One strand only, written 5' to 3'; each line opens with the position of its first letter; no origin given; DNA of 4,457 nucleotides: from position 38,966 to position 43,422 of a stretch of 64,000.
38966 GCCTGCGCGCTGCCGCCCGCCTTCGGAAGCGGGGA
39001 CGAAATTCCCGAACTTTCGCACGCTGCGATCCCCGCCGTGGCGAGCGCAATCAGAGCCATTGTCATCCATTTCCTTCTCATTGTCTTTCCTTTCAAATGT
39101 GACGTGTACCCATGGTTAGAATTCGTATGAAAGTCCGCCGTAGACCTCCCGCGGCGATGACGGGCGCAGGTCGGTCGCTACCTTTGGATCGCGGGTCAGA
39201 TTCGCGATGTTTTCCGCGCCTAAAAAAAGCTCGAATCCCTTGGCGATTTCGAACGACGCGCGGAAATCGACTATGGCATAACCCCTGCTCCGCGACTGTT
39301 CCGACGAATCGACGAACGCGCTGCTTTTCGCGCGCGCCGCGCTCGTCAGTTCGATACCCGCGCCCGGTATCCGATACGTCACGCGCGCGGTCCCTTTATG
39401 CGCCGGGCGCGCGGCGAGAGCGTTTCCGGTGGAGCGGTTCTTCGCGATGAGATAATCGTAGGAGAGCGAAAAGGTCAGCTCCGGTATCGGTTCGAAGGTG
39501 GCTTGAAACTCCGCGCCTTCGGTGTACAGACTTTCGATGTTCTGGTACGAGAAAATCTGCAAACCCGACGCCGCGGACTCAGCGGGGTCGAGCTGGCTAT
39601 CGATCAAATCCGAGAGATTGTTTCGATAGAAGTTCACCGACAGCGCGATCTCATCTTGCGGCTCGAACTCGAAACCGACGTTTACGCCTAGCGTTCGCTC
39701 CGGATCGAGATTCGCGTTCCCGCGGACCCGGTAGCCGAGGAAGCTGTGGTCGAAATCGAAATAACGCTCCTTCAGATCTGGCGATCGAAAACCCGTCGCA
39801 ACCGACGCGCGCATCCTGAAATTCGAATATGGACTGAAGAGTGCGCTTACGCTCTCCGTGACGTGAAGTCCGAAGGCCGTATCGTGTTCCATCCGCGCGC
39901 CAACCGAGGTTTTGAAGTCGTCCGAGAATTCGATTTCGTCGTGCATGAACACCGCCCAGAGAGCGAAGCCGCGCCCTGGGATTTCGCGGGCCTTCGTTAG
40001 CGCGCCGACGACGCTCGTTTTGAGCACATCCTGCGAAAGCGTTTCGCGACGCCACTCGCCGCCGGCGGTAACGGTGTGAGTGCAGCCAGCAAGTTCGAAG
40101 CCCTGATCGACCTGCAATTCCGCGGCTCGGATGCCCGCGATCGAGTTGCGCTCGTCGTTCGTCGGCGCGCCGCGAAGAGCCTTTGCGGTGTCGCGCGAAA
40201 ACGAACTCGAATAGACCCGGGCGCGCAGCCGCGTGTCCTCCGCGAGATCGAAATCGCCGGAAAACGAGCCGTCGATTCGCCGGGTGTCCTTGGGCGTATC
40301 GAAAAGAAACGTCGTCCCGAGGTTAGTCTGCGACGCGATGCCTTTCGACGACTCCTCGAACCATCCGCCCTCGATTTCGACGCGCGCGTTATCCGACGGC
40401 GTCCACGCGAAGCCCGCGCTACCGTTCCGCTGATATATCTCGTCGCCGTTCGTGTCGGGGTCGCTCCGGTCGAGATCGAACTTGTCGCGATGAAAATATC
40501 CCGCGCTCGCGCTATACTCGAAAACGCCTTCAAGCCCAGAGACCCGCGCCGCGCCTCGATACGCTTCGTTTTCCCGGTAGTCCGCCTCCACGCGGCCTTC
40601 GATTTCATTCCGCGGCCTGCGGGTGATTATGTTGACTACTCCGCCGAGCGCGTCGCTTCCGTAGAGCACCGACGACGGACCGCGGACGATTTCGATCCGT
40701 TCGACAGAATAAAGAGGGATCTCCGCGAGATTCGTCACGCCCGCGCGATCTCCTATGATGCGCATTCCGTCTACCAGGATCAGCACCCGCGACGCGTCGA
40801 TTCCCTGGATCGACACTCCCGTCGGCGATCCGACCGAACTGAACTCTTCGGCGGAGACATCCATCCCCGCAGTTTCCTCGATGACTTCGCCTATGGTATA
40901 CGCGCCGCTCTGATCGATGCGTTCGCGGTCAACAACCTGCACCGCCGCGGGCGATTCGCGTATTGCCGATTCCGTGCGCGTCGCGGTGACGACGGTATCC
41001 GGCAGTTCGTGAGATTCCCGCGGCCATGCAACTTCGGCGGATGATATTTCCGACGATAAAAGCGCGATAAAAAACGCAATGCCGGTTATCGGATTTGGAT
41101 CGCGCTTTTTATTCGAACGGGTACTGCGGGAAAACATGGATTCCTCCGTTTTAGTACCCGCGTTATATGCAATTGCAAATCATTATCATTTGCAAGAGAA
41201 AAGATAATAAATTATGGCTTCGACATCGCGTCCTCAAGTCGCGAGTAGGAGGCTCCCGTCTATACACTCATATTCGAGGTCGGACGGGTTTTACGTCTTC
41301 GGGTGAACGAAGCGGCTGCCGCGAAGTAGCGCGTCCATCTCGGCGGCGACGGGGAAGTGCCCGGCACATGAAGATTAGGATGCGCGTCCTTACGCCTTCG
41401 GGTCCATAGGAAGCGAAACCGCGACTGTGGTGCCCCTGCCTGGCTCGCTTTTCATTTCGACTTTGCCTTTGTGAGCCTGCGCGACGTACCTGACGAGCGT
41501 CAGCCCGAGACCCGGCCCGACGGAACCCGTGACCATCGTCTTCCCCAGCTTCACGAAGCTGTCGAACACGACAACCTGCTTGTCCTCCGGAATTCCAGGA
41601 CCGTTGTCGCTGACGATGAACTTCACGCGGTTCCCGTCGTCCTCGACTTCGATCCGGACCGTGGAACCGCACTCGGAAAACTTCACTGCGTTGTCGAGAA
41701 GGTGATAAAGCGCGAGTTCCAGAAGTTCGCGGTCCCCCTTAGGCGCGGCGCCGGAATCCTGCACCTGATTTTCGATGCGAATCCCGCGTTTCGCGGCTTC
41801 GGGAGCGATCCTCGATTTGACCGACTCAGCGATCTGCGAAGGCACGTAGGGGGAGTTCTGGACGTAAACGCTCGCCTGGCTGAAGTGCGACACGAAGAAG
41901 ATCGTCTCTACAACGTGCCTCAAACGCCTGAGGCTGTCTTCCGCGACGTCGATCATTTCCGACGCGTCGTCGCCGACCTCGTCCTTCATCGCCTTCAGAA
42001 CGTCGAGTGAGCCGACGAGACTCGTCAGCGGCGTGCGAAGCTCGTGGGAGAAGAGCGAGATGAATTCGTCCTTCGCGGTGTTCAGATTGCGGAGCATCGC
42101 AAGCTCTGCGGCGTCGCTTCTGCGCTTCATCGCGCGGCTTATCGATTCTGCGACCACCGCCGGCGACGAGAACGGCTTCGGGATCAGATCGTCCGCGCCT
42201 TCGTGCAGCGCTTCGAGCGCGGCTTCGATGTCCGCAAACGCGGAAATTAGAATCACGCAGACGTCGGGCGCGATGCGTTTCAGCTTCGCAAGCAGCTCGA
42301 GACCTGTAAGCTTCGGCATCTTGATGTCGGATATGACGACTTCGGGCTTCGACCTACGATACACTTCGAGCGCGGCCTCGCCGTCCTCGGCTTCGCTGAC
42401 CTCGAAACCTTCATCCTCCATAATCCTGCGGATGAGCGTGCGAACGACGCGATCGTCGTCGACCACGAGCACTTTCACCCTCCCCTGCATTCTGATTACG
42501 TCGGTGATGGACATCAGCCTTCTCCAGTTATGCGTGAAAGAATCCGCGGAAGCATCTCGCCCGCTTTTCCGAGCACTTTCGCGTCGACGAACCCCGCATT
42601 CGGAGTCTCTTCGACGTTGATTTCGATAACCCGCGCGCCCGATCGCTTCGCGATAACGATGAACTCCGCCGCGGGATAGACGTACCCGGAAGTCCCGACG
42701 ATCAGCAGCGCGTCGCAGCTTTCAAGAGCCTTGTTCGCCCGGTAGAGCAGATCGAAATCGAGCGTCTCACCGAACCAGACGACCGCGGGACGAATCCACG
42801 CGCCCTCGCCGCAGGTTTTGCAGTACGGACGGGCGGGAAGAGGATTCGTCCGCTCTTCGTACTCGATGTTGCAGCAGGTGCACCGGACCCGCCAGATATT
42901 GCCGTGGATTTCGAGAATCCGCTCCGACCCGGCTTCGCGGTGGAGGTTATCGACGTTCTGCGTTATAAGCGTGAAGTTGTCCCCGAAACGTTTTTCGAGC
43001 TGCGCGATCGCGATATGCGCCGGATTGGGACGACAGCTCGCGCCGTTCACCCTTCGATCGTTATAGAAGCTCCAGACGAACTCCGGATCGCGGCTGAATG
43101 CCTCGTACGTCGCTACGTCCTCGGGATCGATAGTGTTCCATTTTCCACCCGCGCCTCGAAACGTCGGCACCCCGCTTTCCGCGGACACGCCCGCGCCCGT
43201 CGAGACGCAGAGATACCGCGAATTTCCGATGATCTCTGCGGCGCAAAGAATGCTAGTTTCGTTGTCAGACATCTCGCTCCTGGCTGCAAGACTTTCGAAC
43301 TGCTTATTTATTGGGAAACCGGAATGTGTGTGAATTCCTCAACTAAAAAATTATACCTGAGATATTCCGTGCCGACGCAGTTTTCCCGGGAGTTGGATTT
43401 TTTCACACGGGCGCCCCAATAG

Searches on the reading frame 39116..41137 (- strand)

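Call 18: search_protein_families(library=pfam, proteins=[window:39116-41137:-], max_evalue=0.001)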
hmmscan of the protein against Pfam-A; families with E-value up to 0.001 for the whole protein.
window:39116-41137:- (673 aa): 3 families
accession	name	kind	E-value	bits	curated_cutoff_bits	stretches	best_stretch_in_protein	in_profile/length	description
PF00593.30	TonB_dep_Rec_b-barrel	-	1.1e-47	164.3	27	1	225-644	5-436/436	TonB dependent receptor-like, beta-barrel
PF07715.20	Plug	-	2.2e-26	92.9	23.9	1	59-167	2-107/107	TonB-dependent Receptor Plug Domain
PF14905.12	OMP_b-brl_3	-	6.5e-08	32.5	27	1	472-646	208-375/408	Outer membrane protein beta-barrel family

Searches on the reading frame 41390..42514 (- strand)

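Call 18: search_protein_families(library=pfam, proteins=[window:41390-42514:-], max_evalue=0.001)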
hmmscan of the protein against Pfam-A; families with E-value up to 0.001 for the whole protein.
window:41390-42514:- (374 aa): 4 families
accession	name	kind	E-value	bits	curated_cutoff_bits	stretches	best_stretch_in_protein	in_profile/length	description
PF00072.30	Response_reg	-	3.4e-30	104.9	30.2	1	15-120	1-106/111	Response regulator receiver domain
PF02518.31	HATPase_c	-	7.8e-26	91.1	26.4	1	260-371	1-110/111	Histidine kinase-, DNA gyrase B-, and HSP90-like ATPase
PF00512.31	HisKA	-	6.2e-12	45.8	26.9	1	147-207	1-59/66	His Kinase A (phospho-acceptor) domain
PF13581.12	HATPase_c_2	-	0.00033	21.1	27.4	0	257-364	24-123/127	Histidine kinase-like ATPase domain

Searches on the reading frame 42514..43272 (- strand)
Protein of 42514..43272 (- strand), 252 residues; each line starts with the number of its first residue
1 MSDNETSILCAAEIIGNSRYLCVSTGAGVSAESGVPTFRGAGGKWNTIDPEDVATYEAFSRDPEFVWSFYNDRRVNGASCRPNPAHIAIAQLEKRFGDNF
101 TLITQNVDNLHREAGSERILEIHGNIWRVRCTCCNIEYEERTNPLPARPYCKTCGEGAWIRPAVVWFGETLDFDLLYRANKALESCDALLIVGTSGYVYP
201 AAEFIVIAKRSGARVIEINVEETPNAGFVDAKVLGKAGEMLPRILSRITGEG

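Call 18: search_protein_families(library=pfam, proteins=[window:42514-43272:-], max_evalue=0.001)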
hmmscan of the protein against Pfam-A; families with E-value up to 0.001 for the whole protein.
window:42514-43272:- (252 aa): 1 family
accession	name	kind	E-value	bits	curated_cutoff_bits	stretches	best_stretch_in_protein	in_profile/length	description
PF02146.23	SIR2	-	3.1e-47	161.3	24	1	26-200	1-180/180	Sir2 family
